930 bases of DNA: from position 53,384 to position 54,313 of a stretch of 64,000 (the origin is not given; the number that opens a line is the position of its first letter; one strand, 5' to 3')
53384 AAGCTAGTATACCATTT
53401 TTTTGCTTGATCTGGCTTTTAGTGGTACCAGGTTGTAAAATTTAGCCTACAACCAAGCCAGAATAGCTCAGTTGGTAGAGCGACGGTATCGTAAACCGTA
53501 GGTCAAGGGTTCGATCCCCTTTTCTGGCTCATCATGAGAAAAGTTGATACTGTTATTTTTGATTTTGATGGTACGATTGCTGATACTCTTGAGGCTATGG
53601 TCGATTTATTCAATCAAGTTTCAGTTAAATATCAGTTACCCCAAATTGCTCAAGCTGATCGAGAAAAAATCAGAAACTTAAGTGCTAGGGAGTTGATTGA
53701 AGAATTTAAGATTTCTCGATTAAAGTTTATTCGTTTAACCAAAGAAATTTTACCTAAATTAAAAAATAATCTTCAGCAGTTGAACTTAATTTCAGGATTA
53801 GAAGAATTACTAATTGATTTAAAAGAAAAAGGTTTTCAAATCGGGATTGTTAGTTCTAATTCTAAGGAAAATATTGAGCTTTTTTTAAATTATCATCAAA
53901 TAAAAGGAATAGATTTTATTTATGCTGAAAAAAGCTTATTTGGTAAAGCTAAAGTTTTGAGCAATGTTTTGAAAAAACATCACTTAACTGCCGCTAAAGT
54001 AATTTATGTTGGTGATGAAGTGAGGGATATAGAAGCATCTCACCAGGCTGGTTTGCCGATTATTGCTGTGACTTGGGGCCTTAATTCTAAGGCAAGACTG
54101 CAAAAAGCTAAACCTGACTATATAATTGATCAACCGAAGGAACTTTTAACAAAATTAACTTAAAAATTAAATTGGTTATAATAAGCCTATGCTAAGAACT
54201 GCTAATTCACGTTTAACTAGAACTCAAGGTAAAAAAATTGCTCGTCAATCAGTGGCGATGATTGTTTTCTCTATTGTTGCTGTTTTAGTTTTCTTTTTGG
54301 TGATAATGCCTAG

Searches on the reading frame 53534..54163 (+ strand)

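Call 10: search_protein_families(library=pfam, proteins=[window:53534-54163:+], max_evalue=0.1)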
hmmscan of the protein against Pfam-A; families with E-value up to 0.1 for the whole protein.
window:53534-54163:+ (209 aa): 9 families
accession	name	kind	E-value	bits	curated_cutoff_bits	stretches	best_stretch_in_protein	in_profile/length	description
PF13419.12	HAD_2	-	1.3e-40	139.9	23.8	1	7-179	1-178/178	Haloacid dehalogenase-like hydrolase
PF00702.32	Hydrolase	-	2.5e-16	61.1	26.4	1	4-173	1-191/191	haloacid dehalogenase-like hydrolase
PF12710.13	HAD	-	3.8e-12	47.4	27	1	7-168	1-187/189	haloacid dehalogenase-like hydrolase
PF13242.12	Hydrolase_like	-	4.3e-09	36.6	22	1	141-200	9-71/75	HAD-hyrolase-like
PF06888.18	Put_Phosphatase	-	2.3e-05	24.4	27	1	7-125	3-114/234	Putative Phosphatase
PF23439.1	DUF7124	-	0.0047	17.5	27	1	100-173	27-94/111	Domain of unknown function (DUF7124)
PF08282.18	Hydrolase_3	-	0.007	16.5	20.9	0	138-175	188-225/255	haloacid dehalogenase-like hydrolase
PF13344.12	Hydrolase_6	-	0.0076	16.7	27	1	84-162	14-89/101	Haloacid dehalogenase-like hydrolase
PF06941.18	NT5C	-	0.042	14.2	24.8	1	7-84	4-80/180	5' nucleotidase, deoxy (Pyrimidine), cytosolic type C protein (NT5C)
